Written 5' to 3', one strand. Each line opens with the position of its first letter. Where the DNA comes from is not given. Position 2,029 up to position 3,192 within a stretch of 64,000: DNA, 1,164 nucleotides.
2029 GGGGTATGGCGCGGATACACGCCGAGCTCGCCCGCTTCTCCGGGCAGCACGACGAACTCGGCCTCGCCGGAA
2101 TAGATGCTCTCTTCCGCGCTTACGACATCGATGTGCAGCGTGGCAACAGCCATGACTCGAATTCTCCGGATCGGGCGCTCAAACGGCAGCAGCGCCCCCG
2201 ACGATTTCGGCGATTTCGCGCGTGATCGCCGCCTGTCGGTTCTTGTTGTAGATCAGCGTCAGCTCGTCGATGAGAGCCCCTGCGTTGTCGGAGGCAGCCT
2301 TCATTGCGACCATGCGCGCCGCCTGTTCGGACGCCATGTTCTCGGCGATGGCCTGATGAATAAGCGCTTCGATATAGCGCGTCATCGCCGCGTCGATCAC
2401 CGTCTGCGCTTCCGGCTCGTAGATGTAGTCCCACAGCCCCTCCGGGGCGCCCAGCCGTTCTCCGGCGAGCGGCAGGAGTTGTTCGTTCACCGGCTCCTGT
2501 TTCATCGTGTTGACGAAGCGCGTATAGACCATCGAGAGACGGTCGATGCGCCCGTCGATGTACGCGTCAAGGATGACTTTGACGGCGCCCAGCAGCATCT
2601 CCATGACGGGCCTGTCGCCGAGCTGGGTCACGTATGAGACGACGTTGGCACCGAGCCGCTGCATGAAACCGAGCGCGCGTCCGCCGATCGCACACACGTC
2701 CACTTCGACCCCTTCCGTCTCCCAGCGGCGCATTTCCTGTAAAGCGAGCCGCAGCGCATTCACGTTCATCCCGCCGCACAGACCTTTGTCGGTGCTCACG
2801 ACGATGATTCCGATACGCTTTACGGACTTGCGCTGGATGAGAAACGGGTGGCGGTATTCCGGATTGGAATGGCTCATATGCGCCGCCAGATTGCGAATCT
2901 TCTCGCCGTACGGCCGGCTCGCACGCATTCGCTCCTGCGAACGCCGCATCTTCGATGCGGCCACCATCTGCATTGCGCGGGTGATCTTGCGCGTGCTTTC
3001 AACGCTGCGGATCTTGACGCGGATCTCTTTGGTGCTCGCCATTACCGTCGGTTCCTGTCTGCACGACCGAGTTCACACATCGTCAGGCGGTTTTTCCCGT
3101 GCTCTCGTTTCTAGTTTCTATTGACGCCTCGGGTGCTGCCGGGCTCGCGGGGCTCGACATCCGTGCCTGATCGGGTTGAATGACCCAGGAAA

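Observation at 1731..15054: F1Fo ATP synthase locus is split: atpB-E-F-H-A-D lacks gamma and epsilon, which form an atpG-atpC pair on the opposite strand ~6.8 kb away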

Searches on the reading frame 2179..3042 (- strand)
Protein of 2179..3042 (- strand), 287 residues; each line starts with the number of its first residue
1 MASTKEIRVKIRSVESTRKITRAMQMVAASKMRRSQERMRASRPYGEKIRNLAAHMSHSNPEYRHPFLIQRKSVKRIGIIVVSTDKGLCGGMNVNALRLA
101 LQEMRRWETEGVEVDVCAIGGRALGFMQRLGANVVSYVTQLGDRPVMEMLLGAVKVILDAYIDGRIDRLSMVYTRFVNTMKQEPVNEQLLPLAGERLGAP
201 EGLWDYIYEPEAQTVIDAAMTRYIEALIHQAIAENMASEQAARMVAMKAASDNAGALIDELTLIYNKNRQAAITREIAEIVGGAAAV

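Call 3: search_protein_families(library=pfam, proteins=[window:2179-3042:-])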
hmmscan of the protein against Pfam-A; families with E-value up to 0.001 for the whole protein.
window:2179-3042:- (287 aa): 1 family
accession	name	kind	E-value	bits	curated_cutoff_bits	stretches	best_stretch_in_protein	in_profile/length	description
PF00231.24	ATP-synt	-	8.4e-97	324.7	39.9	1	3-287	1-285/285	ATP synthase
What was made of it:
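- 2179..3042 (-): atpG_sat: satellite F1 gamma subunit (287 aa). PF00231 over its full length (call 3).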

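Call 5: search_protein_families(library=ncbifam, proteins=[window:2179-3042:-])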
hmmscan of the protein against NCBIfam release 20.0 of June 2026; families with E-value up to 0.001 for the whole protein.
window:2179-3042:- (287 aa): 13 families
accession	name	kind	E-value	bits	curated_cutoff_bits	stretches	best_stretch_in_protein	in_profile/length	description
NF004144.0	PRK05621.1-1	equivalog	5.4e-135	449.4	372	1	1-287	1-287/287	F0F1 ATP synthase subunit gamma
TIGR01146.1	ATPsyn_F1gamma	equivalog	2e-98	329.7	194.45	1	1-287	1-286/286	ATP synthase F1 subunit gamma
NF010709.0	PRK14111.1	equivalog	1.6e-88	297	425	1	1-286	1-287/290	F0F1 ATP synthase subunit gamma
NF004145.0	PRK05621.1-2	equivalog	3.9e-79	266.3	317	1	1-287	1-302/306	F0F1 ATP synthase subunit gamma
NF009956.0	PRK13422.1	equivalog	2.7e-76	256.7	582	1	1-287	1-298/298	F0F1 ATP synthase subunit gamma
NF009960.0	PRK13427.1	equivalog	4.4e-70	236.5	432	1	1-286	1-287/289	F0F1 ATP synthase subunit gamma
NF009957.0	PRK13424.1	equivalog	5e-69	232.7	436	1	1-286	1-288/291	F0F1 ATP synthase subunit gamma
NF004147.0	PRK05621.2-1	equivalog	1.4e-67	228.6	382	1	2-286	3-291/293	F0F1 ATP synthase subunit gamma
NF004146.0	PRK05621.1-4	equivalog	5.8e-66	222.9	342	1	1-287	1-296/296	F0F1 ATP synthase subunit gamma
NF009959.0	PRK13426.1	equivalog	2.3e-63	214.5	394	1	1-286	1-290/291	F0F1 ATP synthase subunit gamma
NF009958.0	PRK13425.1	equivalog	2.4e-63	214.3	501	1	1-286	1-289/292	F0F1 ATP synthase subunit gamma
NF010708.0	PRK14110.1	equivalog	6.1e-56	190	445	1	3-286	5-289/291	F0F1 ATP synthase subunit gamma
TIGR03323.1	alt_F1F0_F1_gam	exception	5.7e-23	81.7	282.35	1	7-286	1-284/285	alternate F1F0 ATPase, F1 subunit gamma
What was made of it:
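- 2179..3042 (-): NF004144 scores 449 bits against a cut-off of 372 (call 5).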

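Call 7: find_encoding_contigs(protein=window:2179-3042:-, flank=10000, max_places=10)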
Protein window:2179-3042:- (287 aa): 2 contigs read that carry it; 2 places shown.
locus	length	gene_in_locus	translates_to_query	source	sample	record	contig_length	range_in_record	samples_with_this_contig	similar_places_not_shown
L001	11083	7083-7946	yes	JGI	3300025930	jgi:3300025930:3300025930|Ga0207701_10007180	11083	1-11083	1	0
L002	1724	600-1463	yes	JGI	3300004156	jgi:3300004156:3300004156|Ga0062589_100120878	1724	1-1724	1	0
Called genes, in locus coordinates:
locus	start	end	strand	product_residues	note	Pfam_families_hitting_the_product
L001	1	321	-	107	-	?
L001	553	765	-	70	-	-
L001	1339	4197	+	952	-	PF13426:PAS_9 (faint), PF08447:PAS_3, PF00989:PAS, PF08447:PAS_3, PF00989:PAS (weak), PF08448:PAS_4, PF00512:HisKA, PF02518:HATPase_c, +1 more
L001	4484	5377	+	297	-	PF13557:Phenol_MetA_deg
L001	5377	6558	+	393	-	PF01594:AI-2E_transport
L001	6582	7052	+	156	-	PF00072:Response_reg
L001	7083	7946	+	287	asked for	PF00231:ATP-synt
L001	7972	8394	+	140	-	PF02823:ATP-synt_DE_N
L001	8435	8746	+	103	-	PF07885:Ion_trans_2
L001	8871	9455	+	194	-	-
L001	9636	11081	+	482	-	?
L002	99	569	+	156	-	PF00072:Response_reg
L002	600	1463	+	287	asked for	PF00231:ATP-synt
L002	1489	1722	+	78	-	?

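Call 8: find_related_loci(query=window:2179-3042:-, collection=genome_contigs, flank=10000)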
Query window:2179-3042:- (287 aa) in genome_contigs; peptide patterns used: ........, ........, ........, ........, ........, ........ (x = any residue, [..] = any of these).
599 stretches matched a pattern (row limit reached: there are more); 593 encode a relative of the query (tblastn E <= 1e-3); the best 80 are kept; 80 distinct loci.
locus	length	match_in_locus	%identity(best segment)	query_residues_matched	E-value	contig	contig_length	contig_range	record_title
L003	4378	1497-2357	80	1-287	9e-166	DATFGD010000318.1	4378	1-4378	MAG TPA_asm: Burkholderiales bacterium isolate SMAG_U8653 k141_415015, whole genome shotgun sequence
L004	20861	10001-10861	74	1-287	8e-152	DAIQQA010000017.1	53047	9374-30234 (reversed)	MAG TPA_asm: Burkholderiales bacterium isolate CTOTU25577 NODE_57_length_53047_cov_7.708296, whole genome shotgun sequen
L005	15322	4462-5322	75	1-287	3e-151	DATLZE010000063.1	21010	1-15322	MAG TPA_asm: Burkholderiales bacterium isolate SMAG_U13290 k141_329604, whole genome shotgun sequence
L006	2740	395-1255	75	1-287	2e-158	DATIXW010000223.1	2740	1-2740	MAG TPA_asm: Steroidobacteraceae bacterium isolate SMAG_U15259 k141_3128120, whole genome shotgun sequence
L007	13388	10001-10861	73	1-287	4e-149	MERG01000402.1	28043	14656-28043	MAG: Betaproteobacteria bacterium RIFCSPLOWO2_12_FULL_62_13 rifcsplowo2_12_scaffold_6281, whole genome shotgun sequence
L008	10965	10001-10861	74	1-287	4e-149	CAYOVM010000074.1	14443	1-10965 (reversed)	MAG TPA_asm: uncultured Enterobacteriaceae bacterium isolate SRP150892_co2_9 genome assembly, contig: NODE_6057_length_1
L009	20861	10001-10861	72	1-287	9e-149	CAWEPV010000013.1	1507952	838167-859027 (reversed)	MAG: uncultured beta proteobacterium isolate MFD02923.bin.1.139 genome assembly, contig: contig_9016, whole genome shotg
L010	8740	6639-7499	74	1-287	2e-148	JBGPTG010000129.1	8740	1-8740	MAG: Gammaproteobacteria bacterium isolate OBJ1_062018_110_74 k141_110829_length_8740_cov_23.9221, whole genome shotgun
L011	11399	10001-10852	73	4-287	3e-148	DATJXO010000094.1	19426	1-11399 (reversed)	MAG TPA_asm: Burkholderiales bacterium isolate SMAG_U15128 k141_1544626, whole genome shotgun sequence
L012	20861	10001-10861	71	1-287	2e-148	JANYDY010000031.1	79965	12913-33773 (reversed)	MAG: Betaproteobacteria bacterium isolate 336R_metabinner_94 336R_k141_2088508, whole genome shotgun sequence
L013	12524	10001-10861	72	1-287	5e-148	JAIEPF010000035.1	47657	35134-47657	MAG: Burkholderiales bacterium isolate co.spades.DASTOOL.1kb_167 c_000000442716, whole genome shotgun sequence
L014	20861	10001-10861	71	1-287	1e-147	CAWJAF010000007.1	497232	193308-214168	MAG: uncultured proteobacterium isolate MFD04651.bin.2.91 genome assembly, contig: contig_2999, whole genome shotgun seq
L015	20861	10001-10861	72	1-287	2e-147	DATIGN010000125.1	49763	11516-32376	MAG TPA_asm: Burkholderiales bacterium isolate SMAG_U16422 k141_1495066, whole genome shotgun sequence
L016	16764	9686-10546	72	1-287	2e-147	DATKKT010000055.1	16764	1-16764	MAG TPA_asm: Burkholderiales bacterium isolate SMAG_U14665 k141_3304105, whole genome shotgun sequence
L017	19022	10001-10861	72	1-287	3e-147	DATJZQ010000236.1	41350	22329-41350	MAG TPA_asm: Burkholderiales bacterium isolate SMAG_U15182 k141_2916898, whole genome shotgun sequence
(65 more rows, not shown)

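Call 35: find_homologous_proteins(query=window:2179-3042:-, max_evalue=1e-60)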
Query window:2179-3042:- (287 aa): 8000 proteins with E <= 1e-60 among 8000 candidates; the best 120 are listed.
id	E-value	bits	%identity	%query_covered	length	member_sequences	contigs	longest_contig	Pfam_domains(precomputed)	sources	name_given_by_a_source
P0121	6.6e-177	604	99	100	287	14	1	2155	PF00231.25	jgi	-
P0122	4.6e-163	559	90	100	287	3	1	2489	PF00231.25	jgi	-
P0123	6.2e-159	545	86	100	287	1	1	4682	PF00231.25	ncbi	ncbi:MAG: F0F1 ATP synthase subunit gamma [Burkholderiales bacterium]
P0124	1.0e-158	545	87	100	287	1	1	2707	PF00231.25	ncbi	ncbi:MAG: F0F1 ATP synthase subunit gamma [Burkholderiales bacterium]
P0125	8.2e-158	542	85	100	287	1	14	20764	PF00231.25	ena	-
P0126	8.3e-158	542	86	100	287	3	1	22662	PF00231.25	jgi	jgi:F-type H+-transporting ATPase subunit gamma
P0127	1.1e-157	541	86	100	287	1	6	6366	PF00231.25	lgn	-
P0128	3.7e-157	539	86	100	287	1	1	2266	PF00231.25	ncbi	ncbi:MAG: F0F1 ATP synthase subunit gamma [Burkholderiales bacterium]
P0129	5.6e-157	539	85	100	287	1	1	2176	PF00231.25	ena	-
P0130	7.9e-157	538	85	100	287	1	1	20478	PF00231.25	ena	-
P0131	1.6e-154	531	84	100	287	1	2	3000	PF00231.25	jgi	jgi:F-type H+-transporting ATPase subunit gamma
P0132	3.4e-153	526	83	100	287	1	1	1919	PF00231.25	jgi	jgi:F-type H+-transporting ATPase subunit gamma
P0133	4.1e-153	526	82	100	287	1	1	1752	PF00231.25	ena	-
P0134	4.9e-151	519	83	100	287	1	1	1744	PF00231.25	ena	-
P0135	6.6e-151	519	81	100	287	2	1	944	PF00231.25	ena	-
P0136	6.2e-150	516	82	100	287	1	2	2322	PF00231.25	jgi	jgi:F-type H+-transporting ATPase subunit gamma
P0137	1.0e-149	515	82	100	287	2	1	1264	PF00231.25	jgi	jgi:F-type H+-transporting ATPase subunit gamma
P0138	1.6e-149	514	81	100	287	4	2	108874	PF00231.25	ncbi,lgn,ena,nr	ncbi:MAG TPA: F0F1 ATP synthase subunit gamma [Burkholderiales bacterium]|nr:F0F1 ATP synthase subun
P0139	3.9e-148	510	80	100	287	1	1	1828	PF00231.25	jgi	jgi:F-type H+-transporting ATPase subunit gamma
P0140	1.3e-147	508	80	100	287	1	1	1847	PF00231.25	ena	-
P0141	3.3e-147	507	80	100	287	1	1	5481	PF00231.25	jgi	jgi:F-type H+-transporting ATPase subunit gamma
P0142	6.9e-147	506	81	100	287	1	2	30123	PF00231.25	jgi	jgi:F-type H+-transporting ATPase subunit gamma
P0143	2.5e-146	504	78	100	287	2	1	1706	PF00231.25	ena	-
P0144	5.2e-145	500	78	100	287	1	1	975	PF00231.25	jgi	jgi:F-type H+-transporting ATPase subunit gamma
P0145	1.7e-143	495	76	100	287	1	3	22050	PF00231.25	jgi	-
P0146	3.4e-143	494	76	100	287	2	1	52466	PF00231.25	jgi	jgi:F-type H+-transporting ATPase subunit gamma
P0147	2.6e-142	491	75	100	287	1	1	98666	PF00231.25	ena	-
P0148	3.0e-142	491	75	100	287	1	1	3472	PF00231.25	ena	-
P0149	4.6e-142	490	76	100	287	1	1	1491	PF00231.25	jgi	jgi:F-type H+-transporting ATPase subunit gamma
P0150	1.9e-141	488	75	100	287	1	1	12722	PF00231.25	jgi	jgi:F-type H+-transporting ATPase subunit gamma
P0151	2.0e-141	488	74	100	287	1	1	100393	PF00231.25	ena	-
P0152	2.1e-141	488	75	100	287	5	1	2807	PF00231.25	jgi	jgi:F-type H+-transporting ATPase subunit gamma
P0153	2.1e-141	488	75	100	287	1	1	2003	PF00231.25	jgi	-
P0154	2.5e-141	488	75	100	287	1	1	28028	PF00231.25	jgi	jgi:F-type H+-transporting ATPase subunit gamma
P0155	2.8e-141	487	74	100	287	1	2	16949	PF00231.25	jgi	jgi:F-type H+-transporting ATPase subunit gamma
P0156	3.4e-141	487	75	100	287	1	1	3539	PF00231.25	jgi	jgi:F-type H+-transporting ATPase subunit gamma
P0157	3.9e-141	487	74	100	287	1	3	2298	PF00231.25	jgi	jgi:F-type H+-transporting ATPase subunit gamma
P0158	4.0e-141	487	75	100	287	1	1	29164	PF00231.25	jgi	jgi:F-type H+-transporting ATPase subunit gamma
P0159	4.2e-141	487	74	100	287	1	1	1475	PF00231.25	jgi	jgi:F-type H+-transporting ATPase subunit gamma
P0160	4.6e-141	487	76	100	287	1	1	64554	PF00231.25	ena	-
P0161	4.9e-141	487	74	100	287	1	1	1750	PF00231.25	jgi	jgi:F-type H+-transporting ATPase subunit gamma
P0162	6.6e-141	486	75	100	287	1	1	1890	PF00231.25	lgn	-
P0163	6.9e-141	486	75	100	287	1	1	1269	PF00231.25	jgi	jgi:F-type H+-transporting ATPase subunit gamma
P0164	8.2e-141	486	75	100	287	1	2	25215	PF00231.25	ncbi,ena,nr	ncbi:MAG: F0F1 ATP synthase subunit gamma [Betaproteobacteria bacterium]|nr:F0F1 ATP synthase subuni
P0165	9.0e-141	486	75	100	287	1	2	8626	PF00231.25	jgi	jgi:F-type H+-transporting ATPase subunit gamma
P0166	9.1e-141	486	73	100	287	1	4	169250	PF00231.25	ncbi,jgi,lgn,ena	jgi:F-type H+-transporting ATPase subunit gamma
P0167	9.1e-141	486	74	100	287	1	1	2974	PF00231.25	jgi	jgi:F-type H+-transporting ATPase subunit gamma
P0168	9.2e-141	486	75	100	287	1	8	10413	PF00231.25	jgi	jgi:F-type H+-transporting ATPase subunit gamma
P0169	9.8e-141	486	74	100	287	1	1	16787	PF00231.25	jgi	jgi:F-type H+-transporting ATPase subunit gamma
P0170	1.2e-140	485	75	100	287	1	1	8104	PF00231.25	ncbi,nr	ncbi:MAG: F0F1 ATP synthase subunit gamma [Betaproteobacteria bacterium]|nr:F0F1 ATP synthase subuni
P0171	1.2e-140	485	74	100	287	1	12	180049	PF00231.25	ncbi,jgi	-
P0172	1.2e-140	485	75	100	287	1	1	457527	PF00231.25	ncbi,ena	-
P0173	1.3e-140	485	74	100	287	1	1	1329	PF00231.25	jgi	jgi:F-type H+-transporting ATPase subunit gamma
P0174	1.3e-140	485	75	100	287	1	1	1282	PF00231.25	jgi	jgi:F-type H+-transporting ATPase subunit gamma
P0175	1.4e-140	485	73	100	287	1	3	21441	PF00231.25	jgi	jgi:F-type H+-transporting ATPase subunit gamma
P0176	1.4e-140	485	75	100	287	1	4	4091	PF00231.25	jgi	jgi:F-type H+-transporting ATPase subunit gamma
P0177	1.5e-140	485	74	100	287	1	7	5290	PF00231.25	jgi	jgi:F-type H+-transporting ATPase subunit gamma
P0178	1.8e-140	485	75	100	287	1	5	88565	PF00231.25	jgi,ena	jgi:F-type H+-transporting ATPase subunit gamma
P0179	1.9e-140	485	75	100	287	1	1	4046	PF00231.25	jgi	jgi:F-type H+-transporting ATPase subunit gamma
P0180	2.0e-140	485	75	100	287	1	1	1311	PF00231.25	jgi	jgi:F-type H+-transporting ATPase subunit gamma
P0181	2.2e-140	484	74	100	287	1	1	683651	PF00231.25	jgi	jgi:F-type H+-transporting ATPase subunit gamma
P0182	2.3e-140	484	75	100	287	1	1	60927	PF00231.25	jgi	jgi:F-type H+-transporting ATPase subunit gamma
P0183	2.3e-140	484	74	100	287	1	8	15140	PF00231.25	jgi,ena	jgi:F-type H+-transporting ATPase subunit gamma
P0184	2.3e-140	484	75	100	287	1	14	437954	PF00231.25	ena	-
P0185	2.3e-140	484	73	100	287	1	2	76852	PF00231.25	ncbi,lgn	-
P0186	2.4e-140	484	75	100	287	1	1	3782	PF00231.25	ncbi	-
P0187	2.4e-140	484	74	100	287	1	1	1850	PF00231.25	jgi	jgi:F-type H+-transporting ATPase subunit gamma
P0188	2.8e-140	484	74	100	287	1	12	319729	PF00231.25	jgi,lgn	jgi:F-type H+-transporting ATPase subunit gamma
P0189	2.8e-140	484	75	100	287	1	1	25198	PF00231.25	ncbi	-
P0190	2.9e-140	484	74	100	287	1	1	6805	PF00231.25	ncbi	-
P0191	3.0e-140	484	75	100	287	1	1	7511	PF00231.25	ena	-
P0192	3.0e-140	484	74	100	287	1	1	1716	PF00231.25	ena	-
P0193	3.2e-140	484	75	100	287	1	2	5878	PF00231.25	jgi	jgi:F-type H+-transporting ATPase subunit gamma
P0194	3.3e-140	484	76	99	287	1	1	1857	PF00231.25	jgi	jgi:F-type H+-transporting ATPase subunit gamma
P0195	3.3e-140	484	74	100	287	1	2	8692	PF00231.25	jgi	jgi:F-type H+-transporting ATPase subunit gamma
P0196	3.3e-140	484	74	100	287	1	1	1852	PF00231.25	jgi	jgi:F-type H+-transporting ATPase subunit gamma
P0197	3.7e-140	484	75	100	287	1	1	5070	PF00231.25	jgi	jgi:F-type H+-transporting ATPase subunit gamma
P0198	3.7e-140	484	74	100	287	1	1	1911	PF00231.25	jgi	jgi:F-type H+-transporting ATPase subunit gamma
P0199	4.3e-140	483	73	100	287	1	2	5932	PF00231.25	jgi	jgi:F-type H+-transporting ATPase subunit gamma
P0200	4.3e-140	483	75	100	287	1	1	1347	PF00231.25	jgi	jgi:F-type H+-transporting ATPase subunit gamma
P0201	4.4e-140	483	75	100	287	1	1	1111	PF00231.25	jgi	jgi:F-type H+-transporting ATPase subunit gamma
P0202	4.7e-140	483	72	100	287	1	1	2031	PF00231.25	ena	-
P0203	4.7e-140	483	75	100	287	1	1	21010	PF00231.25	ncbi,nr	ncbi:MAG TPA: F0F1 ATP synthase subunit gamma [Burkholderiales bacterium]|nr:F0F1 ATP synthase subun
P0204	4.9e-140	483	72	100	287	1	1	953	PF00231.25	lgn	-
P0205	5.0e-140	483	74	100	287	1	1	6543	PF00231.25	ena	-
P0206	5.1e-140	483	75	100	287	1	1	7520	PF00231.25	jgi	jgi:F-type H+-transporting ATPase subunit gamma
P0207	5.9e-140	483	73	100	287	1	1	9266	PF00231.25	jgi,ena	jgi:F-type H+-transporting ATPase subunit gamma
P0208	5.9e-140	483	74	100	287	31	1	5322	PF00231.25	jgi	jgi:F-type H+-transporting ATPase subunit gamma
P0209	6.0e-140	483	75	100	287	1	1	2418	PF00231.25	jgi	jgi:F-type H+-transporting ATPase subunit gamma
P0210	6.1e-140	483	73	100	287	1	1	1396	PF00231.25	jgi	jgi:F-type H+-transporting ATPase subunit gamma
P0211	6.5e-140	483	72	100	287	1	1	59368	PF00231.25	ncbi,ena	ncbi:MAG: F0F1 ATP synthase subunit gamma [Burkholderiales bacterium]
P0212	6.6e-140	483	75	100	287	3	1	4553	PF00231.25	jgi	jgi:F-type H+-transporting ATPase subunit gamma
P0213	6.8e-140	483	74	100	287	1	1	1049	PF00231.25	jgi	-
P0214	7.0e-140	483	74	100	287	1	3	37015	PF00231.25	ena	-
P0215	7.1e-140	483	75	100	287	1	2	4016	PF00231.25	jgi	jgi:F-type H+-transporting ATPase subunit gamma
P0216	7.3e-140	483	76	99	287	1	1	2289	PF00231.25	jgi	jgi:F-type H+-transporting ATPase subunit gamma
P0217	8.1e-140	483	74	100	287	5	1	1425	PF00231.25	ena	-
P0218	8.2e-140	483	73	100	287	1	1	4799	PF00231.25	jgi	jgi:F-type H+-transporting ATPase subunit gamma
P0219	8.3e-140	483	73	100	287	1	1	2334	PF00231.25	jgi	jgi:F-type H+-transporting ATPase subunit gamma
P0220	8.4e-140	483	73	100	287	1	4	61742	PF00231.25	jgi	jgi:F-type H+-transporting ATPase subunit gamma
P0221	8.5e-140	483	74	100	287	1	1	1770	PF00231.25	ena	-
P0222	8.9e-140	482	74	100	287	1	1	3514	PF00231.25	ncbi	-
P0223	9.1e-140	482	72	100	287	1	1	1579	PF00231.25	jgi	-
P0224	9.3e-140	482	75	100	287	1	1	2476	PF00231.25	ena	-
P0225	1.0e-139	482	74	100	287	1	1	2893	PF00231.25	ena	-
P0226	1.0e-139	482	74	100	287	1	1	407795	PF00231.25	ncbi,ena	-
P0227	1.0e-139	482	73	100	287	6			PF00231.25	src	-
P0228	1.0e-139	482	73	100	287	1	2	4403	PF00231.25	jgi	jgi:F-type H+-transporting ATPase subunit gamma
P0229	1.1e-139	482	74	100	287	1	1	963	PF00231.25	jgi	jgi:F-type H+-transporting ATPase subunit gamma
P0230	1.1e-139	482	73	100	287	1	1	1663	PF00231.25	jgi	jgi:F-type H+-transporting ATPase subunit gamma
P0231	1.1e-139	482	73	100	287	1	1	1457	PF00231.25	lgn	-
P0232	1.1e-139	482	72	100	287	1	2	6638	PF00231.25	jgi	-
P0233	1.2e-139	482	75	100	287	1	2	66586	PF00231.25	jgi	jgi:F-type H+-transporting ATPase subunit gamma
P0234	1.2e-139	482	74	100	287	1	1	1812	PF00231.25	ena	-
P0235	1.2e-139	482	72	100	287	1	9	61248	PF00231.25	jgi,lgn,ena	jgi:F-type H+-transporting ATPase subunit gamma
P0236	1.2e-139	482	74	100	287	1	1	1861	PF00231.25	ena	-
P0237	1.3e-139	482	75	100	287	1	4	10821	PF00231.25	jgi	jgi:F-type H+-transporting ATPase subunit gamma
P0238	1.3e-139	482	74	100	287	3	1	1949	PF00231.25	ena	-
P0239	1.3e-139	482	72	100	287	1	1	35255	PF00231.25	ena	-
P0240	1.3e-139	482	75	100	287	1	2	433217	PF00231.25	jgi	jgi:F-type H+-transporting ATPase subunit gamma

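Call 36: find_encoding_contigs(protein=P0138, flank=10000, max_places=3)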
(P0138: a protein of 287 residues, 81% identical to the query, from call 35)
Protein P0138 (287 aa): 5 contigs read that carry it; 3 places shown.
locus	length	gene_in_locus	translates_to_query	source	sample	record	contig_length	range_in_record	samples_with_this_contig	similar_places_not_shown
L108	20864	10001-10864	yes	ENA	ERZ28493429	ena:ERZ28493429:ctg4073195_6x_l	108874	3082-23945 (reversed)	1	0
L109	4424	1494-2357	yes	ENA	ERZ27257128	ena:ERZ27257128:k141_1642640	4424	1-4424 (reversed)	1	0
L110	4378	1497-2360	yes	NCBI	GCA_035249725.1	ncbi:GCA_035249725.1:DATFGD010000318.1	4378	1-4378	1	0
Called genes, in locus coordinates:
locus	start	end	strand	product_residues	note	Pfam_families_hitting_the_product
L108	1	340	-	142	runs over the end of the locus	PF00108:Thiolase_N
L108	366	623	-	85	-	-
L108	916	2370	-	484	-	PF02874:ATP-synt_ab_N, PF00006:ATP-synt_ab, PF22919:ATP-synt_VA_C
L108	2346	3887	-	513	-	PF02874:ATP-synt_ab_N, PF00006:ATP-synt_ab, PF00306:ATP-synt_ab_C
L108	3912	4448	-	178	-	PF00213:OSCP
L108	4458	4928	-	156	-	-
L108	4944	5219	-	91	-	PF00137:ATP-synt_C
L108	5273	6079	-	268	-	PF00119:ATP-synt_A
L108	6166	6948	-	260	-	PF00106:adh_short, PF08659:KR, PF23441:SDR, PF13561:adh_short_C2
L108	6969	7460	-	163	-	-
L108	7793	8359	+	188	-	PF04366:Ysc84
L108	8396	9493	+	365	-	PF01594:AI-2E_transport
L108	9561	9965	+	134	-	PF00072:Response_reg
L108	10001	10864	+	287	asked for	PF00231:ATP-synt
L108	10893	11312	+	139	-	PF02823:ATP-synt_DE_N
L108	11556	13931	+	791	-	PF11339:DUF3141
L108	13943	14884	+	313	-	PF01515:PTA_PTB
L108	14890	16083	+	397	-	PF00871:Acetate_kinase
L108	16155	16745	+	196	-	PF01144:CoA_trans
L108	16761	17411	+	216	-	PF01144:CoA_trans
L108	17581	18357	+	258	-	PF00106:adh_short, PF13561:adh_short_C2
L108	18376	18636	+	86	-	-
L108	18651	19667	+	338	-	-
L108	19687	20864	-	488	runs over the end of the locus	PF02321:OEP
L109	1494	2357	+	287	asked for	PF00231:ATP-synt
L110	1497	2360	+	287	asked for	PF00231:ATP-synt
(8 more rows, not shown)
